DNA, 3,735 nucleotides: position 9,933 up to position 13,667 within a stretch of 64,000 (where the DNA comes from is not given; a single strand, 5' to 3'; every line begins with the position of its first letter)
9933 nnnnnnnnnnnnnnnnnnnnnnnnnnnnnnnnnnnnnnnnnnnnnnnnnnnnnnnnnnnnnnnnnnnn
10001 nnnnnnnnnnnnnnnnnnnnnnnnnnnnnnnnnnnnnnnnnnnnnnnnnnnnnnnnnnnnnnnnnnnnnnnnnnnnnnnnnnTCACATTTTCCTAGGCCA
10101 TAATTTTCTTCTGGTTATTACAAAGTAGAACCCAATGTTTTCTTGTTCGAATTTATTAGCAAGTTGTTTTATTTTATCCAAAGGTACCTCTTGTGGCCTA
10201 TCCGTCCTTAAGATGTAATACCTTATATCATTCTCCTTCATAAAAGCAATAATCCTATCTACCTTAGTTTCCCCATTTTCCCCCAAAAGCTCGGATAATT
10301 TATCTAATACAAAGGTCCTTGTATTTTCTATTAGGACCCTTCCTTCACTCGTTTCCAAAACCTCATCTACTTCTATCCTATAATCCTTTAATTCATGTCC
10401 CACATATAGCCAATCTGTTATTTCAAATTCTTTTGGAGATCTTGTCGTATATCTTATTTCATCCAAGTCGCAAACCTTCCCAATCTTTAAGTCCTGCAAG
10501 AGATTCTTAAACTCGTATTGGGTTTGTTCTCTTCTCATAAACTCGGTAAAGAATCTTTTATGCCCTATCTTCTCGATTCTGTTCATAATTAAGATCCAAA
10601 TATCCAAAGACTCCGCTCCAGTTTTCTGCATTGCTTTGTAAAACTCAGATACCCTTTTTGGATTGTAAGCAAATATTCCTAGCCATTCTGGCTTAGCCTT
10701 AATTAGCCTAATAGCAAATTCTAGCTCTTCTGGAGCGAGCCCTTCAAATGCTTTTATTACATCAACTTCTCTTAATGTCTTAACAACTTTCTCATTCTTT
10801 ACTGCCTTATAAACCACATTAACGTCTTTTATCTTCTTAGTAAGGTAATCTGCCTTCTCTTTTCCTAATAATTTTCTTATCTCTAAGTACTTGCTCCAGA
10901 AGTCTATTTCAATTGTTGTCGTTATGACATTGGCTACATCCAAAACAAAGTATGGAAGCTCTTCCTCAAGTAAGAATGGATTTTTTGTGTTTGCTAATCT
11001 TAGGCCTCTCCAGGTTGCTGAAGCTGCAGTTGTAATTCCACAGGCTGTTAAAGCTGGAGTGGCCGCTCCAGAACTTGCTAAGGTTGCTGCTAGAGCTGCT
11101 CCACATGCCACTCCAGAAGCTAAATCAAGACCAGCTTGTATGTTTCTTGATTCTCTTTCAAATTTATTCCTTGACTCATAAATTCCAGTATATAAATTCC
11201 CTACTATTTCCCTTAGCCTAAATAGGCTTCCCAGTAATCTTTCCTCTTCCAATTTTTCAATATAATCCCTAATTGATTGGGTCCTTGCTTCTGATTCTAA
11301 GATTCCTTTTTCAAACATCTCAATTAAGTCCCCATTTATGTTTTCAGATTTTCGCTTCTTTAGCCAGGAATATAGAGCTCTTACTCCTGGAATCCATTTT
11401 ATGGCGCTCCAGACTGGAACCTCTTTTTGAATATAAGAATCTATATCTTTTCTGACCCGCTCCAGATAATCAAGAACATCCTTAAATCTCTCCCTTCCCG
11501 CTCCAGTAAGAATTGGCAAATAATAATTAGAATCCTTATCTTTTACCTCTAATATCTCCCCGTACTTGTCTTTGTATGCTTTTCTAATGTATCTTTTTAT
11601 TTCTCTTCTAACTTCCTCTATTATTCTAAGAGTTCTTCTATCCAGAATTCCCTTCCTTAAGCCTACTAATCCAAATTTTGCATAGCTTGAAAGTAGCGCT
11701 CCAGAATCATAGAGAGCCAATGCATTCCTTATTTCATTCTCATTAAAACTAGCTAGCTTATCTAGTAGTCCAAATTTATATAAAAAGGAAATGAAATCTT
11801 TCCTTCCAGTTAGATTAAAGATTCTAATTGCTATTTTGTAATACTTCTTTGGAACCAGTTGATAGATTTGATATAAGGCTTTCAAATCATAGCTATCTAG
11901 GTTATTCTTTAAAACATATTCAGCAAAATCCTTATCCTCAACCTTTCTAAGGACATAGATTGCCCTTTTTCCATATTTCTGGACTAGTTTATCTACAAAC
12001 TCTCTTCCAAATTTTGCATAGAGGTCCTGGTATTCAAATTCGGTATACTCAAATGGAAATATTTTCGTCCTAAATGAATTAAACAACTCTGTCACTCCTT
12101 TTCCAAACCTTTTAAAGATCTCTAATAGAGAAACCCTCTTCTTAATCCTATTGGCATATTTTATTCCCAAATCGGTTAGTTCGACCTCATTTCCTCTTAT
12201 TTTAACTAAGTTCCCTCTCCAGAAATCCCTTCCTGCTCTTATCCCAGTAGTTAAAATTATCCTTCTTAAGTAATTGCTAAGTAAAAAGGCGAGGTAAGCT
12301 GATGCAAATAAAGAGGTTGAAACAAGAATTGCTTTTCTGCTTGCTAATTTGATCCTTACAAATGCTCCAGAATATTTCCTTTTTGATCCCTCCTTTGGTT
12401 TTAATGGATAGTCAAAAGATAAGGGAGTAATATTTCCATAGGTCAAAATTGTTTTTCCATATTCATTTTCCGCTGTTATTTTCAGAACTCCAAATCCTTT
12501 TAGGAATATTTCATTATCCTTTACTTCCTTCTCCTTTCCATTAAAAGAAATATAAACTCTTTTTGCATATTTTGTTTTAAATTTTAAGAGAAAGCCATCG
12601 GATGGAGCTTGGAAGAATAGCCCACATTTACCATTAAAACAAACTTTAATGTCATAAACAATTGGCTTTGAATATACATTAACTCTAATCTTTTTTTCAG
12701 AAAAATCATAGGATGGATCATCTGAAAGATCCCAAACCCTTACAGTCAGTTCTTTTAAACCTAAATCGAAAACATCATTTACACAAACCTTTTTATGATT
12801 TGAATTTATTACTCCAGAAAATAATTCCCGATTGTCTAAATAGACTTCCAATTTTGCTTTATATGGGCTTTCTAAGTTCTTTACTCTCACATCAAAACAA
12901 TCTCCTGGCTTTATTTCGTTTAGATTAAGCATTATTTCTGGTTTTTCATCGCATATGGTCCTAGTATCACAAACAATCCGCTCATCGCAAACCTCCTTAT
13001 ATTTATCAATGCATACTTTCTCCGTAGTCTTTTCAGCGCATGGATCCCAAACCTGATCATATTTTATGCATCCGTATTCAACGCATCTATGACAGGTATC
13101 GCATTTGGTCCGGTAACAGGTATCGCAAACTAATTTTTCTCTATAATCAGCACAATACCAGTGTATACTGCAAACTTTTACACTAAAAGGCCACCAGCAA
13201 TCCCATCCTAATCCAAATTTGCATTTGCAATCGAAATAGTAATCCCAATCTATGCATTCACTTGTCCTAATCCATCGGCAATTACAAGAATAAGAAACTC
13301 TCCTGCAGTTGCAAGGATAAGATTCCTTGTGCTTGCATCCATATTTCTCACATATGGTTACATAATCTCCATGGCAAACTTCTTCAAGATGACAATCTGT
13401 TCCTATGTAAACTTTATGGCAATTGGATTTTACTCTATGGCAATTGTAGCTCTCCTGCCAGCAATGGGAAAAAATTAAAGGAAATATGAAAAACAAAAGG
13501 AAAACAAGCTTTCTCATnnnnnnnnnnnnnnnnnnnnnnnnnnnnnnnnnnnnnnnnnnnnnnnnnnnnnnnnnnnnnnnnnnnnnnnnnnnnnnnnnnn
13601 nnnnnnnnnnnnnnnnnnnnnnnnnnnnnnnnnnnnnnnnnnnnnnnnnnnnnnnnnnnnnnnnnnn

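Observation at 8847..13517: Giant surface protein plus partner gene, followed by a divergent, decayed 'orphan' copy of the cassette end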

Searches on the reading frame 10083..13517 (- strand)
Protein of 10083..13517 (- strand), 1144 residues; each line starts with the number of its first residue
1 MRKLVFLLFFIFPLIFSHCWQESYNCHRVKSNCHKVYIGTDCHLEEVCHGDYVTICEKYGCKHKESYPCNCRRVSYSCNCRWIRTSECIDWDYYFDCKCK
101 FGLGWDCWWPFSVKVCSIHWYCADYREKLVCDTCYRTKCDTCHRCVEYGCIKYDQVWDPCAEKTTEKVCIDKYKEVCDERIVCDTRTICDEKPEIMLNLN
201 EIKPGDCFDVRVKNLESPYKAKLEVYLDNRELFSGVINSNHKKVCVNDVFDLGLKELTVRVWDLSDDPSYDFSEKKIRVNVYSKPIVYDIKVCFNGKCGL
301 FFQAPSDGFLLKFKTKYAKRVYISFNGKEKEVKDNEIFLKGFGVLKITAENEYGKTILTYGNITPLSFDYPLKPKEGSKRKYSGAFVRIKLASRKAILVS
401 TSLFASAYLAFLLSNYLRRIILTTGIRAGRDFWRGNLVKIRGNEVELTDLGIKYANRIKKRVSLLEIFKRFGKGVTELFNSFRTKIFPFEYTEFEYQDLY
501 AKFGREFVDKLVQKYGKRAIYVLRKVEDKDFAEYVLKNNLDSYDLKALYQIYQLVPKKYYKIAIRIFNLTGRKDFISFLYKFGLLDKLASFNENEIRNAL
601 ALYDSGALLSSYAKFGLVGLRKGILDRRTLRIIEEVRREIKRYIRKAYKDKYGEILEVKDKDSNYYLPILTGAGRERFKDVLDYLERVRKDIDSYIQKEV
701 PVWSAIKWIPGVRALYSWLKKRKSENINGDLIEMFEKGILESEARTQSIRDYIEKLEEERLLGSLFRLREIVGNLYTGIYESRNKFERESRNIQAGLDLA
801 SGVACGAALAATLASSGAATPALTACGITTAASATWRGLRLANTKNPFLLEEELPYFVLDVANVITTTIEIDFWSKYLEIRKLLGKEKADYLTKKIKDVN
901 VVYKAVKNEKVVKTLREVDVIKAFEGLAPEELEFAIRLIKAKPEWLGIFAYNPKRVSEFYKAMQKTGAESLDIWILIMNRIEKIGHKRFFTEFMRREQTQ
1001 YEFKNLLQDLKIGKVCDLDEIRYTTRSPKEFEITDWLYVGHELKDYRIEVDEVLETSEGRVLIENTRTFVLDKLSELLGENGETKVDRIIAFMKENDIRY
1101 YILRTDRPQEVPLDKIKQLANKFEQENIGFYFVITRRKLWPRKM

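Call 8: search_protein_families(library=pfam, proteins=[window:10083-13517:-], max_evalue=0.1)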
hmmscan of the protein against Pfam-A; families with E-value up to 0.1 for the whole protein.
window:10083-13517:- (1144 aa): 0 families

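Call 9: search_solved_structures(query=window:10083-13517:-, max_evalue=1)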
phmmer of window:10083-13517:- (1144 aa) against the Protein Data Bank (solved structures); distinct sequences matched with E-value up to 1: 0.

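Call 14: find_homologous_proteins(query=window:10083-13517:-, max_evalue=0.001)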
Query window:10083-13517:- (1144 aa): 2 proteins with E <= 0.001 among 3292 candidates.
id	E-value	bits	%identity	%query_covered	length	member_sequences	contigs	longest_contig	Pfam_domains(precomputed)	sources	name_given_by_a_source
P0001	0.0e+0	2112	100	83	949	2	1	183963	-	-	-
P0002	8.1e-57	211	30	57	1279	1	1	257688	-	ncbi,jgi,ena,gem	-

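Call 15: find_encoding_contigs(protein=P0002, flank=10000, max_places=6)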
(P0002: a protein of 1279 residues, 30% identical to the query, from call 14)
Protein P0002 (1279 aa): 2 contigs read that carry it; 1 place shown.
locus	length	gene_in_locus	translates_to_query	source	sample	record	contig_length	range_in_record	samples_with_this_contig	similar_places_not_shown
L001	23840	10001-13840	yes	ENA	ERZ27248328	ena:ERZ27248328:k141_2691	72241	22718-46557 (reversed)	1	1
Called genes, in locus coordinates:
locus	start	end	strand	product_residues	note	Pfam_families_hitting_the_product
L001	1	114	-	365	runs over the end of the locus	-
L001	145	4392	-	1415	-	-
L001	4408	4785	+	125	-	-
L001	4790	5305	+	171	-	PF02577:BFN_dom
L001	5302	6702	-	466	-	-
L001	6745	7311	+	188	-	-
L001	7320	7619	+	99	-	PF21349:RUBY_RBDX (weak), PF23470:Zn_ribbon_PF0610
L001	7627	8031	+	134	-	PF01092:Ribosomal_S6e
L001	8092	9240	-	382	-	PF00579:tRNA-synt_1b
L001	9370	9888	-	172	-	PF04013:Methyltrn_RNA_2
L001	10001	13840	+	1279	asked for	-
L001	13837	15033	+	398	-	-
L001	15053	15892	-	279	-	PF02517:Rce1-like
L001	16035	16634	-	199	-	PF00881:Nitroreductase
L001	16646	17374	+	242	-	PF00535:Glycos_transf_2, PF10111:Glyco_tranf_2_2, PF13641:Glyco_tranf_2_3, PF13632:Glyco_trans_2_3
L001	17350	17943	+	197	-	PF00149:Metallophos, PF12850:Metallophos_2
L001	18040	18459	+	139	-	-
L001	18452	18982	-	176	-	PF01613:Flavin_Reduct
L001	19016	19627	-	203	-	-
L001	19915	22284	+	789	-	PF00133:tRNA-synt_1, PF09334:tRNA-synt_1g, PF01406:tRNA-synt_1e (faint), PF08264:Anticodon_1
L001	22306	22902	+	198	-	-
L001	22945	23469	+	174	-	PF01966:HD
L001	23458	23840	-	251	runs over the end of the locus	PF02223:Thymidylate_kin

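Call 16: find_encoding_contigs(protein=P0001, flank=10000, max_places=6)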
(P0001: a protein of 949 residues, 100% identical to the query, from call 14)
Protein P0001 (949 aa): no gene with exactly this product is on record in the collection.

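Call 20: find_related_loci(query=A1, collection=genome_contigs, flank=10000)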
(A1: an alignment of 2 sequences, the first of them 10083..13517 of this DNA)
Query A1 (1144 aa) in genome_contigs; peptide patterns used: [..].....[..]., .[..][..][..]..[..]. (x = any residue, [..] = any of these).
17 stretches matched a pattern, but none encodes a relative of the query by tblastn (E <= 1e-3).
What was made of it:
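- Tried and rejected: The first genome_contigs scan found nothing (call 20).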

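Call 31: search_protein_families(library=pfam, proteins=[P0002, L001:13837-15033:+, L001:145-4392:-, L001:5302-6702:-], max_evalue=5)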
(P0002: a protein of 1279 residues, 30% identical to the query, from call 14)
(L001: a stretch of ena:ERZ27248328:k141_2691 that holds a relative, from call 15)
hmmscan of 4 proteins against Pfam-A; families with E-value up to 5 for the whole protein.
P0002 (1279 aa): 1 family
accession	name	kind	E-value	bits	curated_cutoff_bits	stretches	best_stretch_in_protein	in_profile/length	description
PF08463.15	EcoEI_R_C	-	0.41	11.2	24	1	948-985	2-39/163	EcoEI R protein C-terminal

L001:13837-15033:+ (398 aa): 1 family
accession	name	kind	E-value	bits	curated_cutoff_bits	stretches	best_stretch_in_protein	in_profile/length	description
PF11543.14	UN_NPL4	-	0.21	12.6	21.9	1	68-98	27-57/80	Nuclear pore localisation protein NPL4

L001:145-4392:- (1415 aa): 0 families

L001:5302-6702:- (466 aa): 3 families
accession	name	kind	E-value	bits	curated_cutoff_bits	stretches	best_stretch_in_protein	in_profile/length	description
PF01841.26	Transglut_core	-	0.00016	22.4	23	1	323-388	9-71/108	Transglutaminase-like superfamily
PF03338.20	Pox_J1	-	0.011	16.1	27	1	65-144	43-124/145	Poxvirus J1 protein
PF09398.16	FOP_dimer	-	0.057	14.1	29.4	1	8-55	21-67/81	FOP N terminal dimerisation domain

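Call 53: search_protein_representatives(protein=window:10083-13517:-)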
Query: 1144 residues. Proteins with E-value up to 0.001 (for the whole library): 3; up to 1e-10: 3; up to 1e-30: 3. The best 3 are listed.
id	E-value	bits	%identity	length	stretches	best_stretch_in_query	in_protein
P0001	0.0e+00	2112.3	100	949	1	196-1144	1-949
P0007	4.3e-83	296.5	44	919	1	224-632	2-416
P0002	2.6e-57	211.1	34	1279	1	3-657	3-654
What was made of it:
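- On Polymorphic toxin system (PTS): HMMER of the full protein against 1.84 G representatives found only the family itself (call 53).
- The C-terminal domains are not found fused to other delivery scaffolds anywhere in 1.84 G representative proteins (call 53).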

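Call 61: find_homologous_proteins(query=P0007, max_evalue=0.01)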
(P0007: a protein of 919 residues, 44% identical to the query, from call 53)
Query P0007 (919 aa): 2 proteins with E <= 0.01 among 8000 candidates.
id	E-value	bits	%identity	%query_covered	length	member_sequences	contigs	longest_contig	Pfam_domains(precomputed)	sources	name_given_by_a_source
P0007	0.0e+0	2041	100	100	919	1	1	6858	-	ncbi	-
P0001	8.7e-82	293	41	45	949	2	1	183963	-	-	-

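Call 62: find_encoding_contigs(protein=P0007, flank=10000, max_places=6)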
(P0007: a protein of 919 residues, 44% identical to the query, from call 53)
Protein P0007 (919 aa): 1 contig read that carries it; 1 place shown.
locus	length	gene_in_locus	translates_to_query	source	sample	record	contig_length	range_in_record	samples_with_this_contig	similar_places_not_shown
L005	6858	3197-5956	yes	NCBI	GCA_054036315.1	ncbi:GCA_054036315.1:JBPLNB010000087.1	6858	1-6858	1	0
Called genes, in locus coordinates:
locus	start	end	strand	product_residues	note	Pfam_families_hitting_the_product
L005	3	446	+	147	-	?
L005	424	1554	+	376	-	PF01546:Peptidase_M20, PF07687:M20_dimer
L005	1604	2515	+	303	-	PF09414:RNA_ligase (weak)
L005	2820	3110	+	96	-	-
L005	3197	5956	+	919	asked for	-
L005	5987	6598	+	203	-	-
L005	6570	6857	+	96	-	?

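Call 69: search_protein_families(library=pfam, proteins=[L005:5963-6598:+], max_evalue=5)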
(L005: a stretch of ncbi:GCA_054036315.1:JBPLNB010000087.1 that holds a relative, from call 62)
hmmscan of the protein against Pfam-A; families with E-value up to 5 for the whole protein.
L005:5963-6598:+ (211 aa): 0 families

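Call 78: search_protein_families(library=ncbifam, proteins=[window:10083-13517:-, L001:13837-15033:+, L005:5963-6598:+, L005:2555-5956:+, P0002], max_evalue=1)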
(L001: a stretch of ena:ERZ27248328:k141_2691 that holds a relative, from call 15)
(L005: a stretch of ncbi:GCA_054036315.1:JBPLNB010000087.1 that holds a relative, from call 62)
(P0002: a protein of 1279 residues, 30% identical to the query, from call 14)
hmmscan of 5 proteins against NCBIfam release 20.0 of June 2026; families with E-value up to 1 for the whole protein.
window:10083-13517:- (1144 aa): 1 family
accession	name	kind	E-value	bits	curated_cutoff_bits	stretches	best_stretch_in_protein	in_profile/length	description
NF010736.0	PRK14138.1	equivalog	0.18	11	395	1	474-547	33-105/244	NAD-dependent deacetylase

L001:13837-15033:+ (398 aa): 2 families
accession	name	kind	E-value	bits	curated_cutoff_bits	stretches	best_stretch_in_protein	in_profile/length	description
TIGR02580.1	cas_RAMP_Cmr4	equivalog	0.11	12.3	87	1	22-109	87-175/283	type III-B CRISPR module RAMP protein Cmr4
NF007300.0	PRK09778.1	equivalog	0.13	12.8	99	0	326-365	48-87/97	type I toxin-antitoxin system antitoxin YafN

L005:5963-6598:+ (211 aa): 0 families

L005:2555-5956:+ (1133 aa): 0 families

P0002 (1279 aa): 0 families

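Call 79: search_protein_families(library=padloc, proteins=[window:10083-13517:-, L001:13837-15033:+, L005:5963-6598:+, L005:2555-5956:+, P0002], max_evalue=1)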
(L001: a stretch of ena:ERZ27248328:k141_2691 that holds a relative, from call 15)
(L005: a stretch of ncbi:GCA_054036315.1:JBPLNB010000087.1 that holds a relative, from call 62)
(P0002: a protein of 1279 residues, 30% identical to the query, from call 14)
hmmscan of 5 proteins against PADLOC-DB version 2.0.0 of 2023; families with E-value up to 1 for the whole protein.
window:10083-13517:- (1144 aa): 0 families

L001:13837-15033:+ (398 aa): 2 families
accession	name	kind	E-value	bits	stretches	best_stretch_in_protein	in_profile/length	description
PDLC00981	Cmr4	-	0.03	12.3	1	22-109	87-175/283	CRISPR type III-B/RAMP module RAMP protein Cmr4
PDLC01323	Cas3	-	0.049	11.4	1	64-105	88-129/294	CAS-I-D; effector_G3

L005:5963-6598:+ (211 aa): 0 families

L005:2555-5956:+ (1133 aa): 0 families

P0002 (1279 aa): 0 families

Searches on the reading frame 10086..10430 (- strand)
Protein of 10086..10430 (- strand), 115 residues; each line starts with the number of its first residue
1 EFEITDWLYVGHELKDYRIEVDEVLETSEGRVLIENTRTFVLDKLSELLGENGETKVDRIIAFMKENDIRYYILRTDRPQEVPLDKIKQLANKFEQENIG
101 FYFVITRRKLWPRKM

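Call 95: search_solved_structures(query=A6, max_evalue=10)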
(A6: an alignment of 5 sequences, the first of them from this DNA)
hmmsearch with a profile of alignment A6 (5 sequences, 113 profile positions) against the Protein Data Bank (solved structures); distinct sequences matched with E-value up to 10: 4.
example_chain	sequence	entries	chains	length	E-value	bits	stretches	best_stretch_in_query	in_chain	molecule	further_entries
5ucv_A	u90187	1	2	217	0.38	14.1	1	11-85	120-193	Probable GTP-binding protein EngB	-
11kk_A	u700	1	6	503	0.55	13.6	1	75-108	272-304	HerA like helicase YjgR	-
6fxo_A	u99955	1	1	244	1.2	12.5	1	54-95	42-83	Bifunctional autolysin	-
2e42_A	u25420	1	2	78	2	11.8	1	42-97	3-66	CCAAT/enhancer-binding protein beta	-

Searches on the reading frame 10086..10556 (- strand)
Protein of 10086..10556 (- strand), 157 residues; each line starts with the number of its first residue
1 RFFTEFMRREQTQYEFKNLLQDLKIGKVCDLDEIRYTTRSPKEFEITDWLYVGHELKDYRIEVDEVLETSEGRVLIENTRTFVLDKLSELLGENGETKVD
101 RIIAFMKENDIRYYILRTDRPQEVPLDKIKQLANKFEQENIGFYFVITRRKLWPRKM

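Call 31: search_protein_families(library=pfam, proteins=[window:10086-10556:-], max_evalue=5)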
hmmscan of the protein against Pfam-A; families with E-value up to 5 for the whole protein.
seq(157 aa): 1 family
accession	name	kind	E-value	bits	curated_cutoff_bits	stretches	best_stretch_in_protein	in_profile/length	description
PF10553.14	MSV199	-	0.038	14.7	22.4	1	61-140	12-92/132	MSV199 domain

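Call 72: search_solved_structures(query=window:10086-10556:-, max_evalue=10)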
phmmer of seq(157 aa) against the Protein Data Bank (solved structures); distinct sequences matched with E-value up to 10: 4.
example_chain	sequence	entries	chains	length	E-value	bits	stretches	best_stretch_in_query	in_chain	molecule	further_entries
11kk_A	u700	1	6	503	0.5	13.4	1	81-147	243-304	HerA like helicase YjgR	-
6fxo_A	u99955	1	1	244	0.71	12.9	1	109-144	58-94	Bifunctional autolysin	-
7dtk_B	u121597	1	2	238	0.99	12.5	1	71-114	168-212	ATP-dependent RNA helicase cgh-1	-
6xu6_AC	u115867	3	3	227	1.7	11.7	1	23-67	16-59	40S ribosomal protein S2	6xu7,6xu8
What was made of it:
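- No significant match of W's C-terminus or partner to any toxin or immunity family (calls 8, 31, 72, 78, 79).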

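Call 86: predict_structure(alignment_id=A5)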
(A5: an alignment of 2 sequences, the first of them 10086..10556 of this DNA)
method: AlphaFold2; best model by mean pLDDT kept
length: 157 residues; sequences in the alignment: 2
mean_pLDDT: 47.8   pTM: 0.51
mean pLDDT of the five models: 47.8, 43.3, 42.0, 41.2, 38.5
residues with pLDDT >= 90: 0; 70-90: 15; 50-70: 57; < 50: 85
segments of 3 or more residues with pLDDT < 50: 1-72, 77-79, 149-157
pLDDT, mean of each block of 10 residues (from residue 1): 27 40 35 27 33 33 41 48 56 63 70 64 61 72 59 33
secondary structure, 60 per line:
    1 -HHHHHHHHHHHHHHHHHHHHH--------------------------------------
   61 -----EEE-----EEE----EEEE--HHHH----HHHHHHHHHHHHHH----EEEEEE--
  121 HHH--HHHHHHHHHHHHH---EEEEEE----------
elements in order: H2-22 E66-68 E74-76 E81-84 H87-90 H95-108 E113-118 H126-138 E142-147

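Call 88: fold_search(model_id=the predicted structure, library=pdb)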
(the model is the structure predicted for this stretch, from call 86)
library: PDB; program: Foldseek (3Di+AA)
matches with E <= 10: 398; with E <= 0.001: 0
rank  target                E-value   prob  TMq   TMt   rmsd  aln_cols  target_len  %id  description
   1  2ziw_A                6.6e-01  0.25  0.34  0.21  13.2       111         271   13  Crystal structure of the Mus81-Eme1 complex (released 2008-04-29)
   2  3bzc                  7.1e-01  0.28  0.24  0.06   3.4        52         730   13  Crystal Structure of the Tex protein from Pseudomonas aeruginosa, crystal form I (released 2008-04-08)
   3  8b2a_BBB              7.5e-01  0.14  0.25  0.18   4.8        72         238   19  Crystal structure of type I dehydroquinase from Staphylococcus aureus inhibited by a hydroxylamine derivative (released 2023-02-15)
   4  7rr9_A                9.8e-01  0.15  0.21  0.07   8.8        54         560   22  Cryo-EM Structure of Nanodisc reconstituted ABCD1 in nucleotide bound outward open conformation (released 2022-01-19)
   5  9nzh_A                1.0e+00  0.18  0.29  0.33   4.9        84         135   17  Crystal Structure of Amylin-NHO-18 binder complex (released 2025-05-14)
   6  6zm5_P                1.0e+00  0.08  0.29  0.31  11.2       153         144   12  Human mitochondrial ribosome in complex with OXA1L, mRNA, A/A tRNA, P/P tRNA and nascent polypeptide (released 2021-01-13)
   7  3bzk                  1.2e+00  0.23  0.25  0.06   3.4        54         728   13  Crystal Structure of the Tex protein from Pseudomonas aeruginosa, crystal form 2 (released 2008-04-08)
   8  6nvp                  1.2e+00  0.16  0.32  0.27   5.7       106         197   14  Crystal structure of Pseudomonas putida nuclease MPE (released 2019-03-27)
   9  3la6_J                1.3e+00  0.15  0.22  0.14   5.4        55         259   14  Octameric kinase domain of the E. coli tyrosine kinase Wzc with bound ADP (released 2010-08-25)
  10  7xgt_B                1.4e+00  0.08  0.26  0.17  11.6       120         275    9  Crystal structure of rice OsRNase ZS1 (released 2023-04-12)
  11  7fcj                  1.4e+00  0.16  0.28  0.29   4.2        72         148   15  Zebrafish SIGIRR TIR domain mutant - C299S (released 2022-07-20)
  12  6p7b_D                1.4e+00  0.09  0.29  0.30   9.6       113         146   12  Crystal structure of Fowlpox virus resolvase and substrate Holliday junction DNA complex (released 2020-04-29)
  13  8y5f_D                1.4e+00  0.05  0.17  0.09   5.5        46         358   17  Cryo-EM structure of E.coli spermidine transporter PotABC (released 2024-10-09)
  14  7e8r                  1.5e+00  0.28  0.31  0.15   3.2        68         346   13  EcoT38I restriction endonuclease (released 2022-03-02)
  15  2jnw_MODEL_1_A        1.6e+00  0.23  0.31  0.40   3.4        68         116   10  Solution structure of a ERCC1-XPA heterodimer (released 2007-10-30)
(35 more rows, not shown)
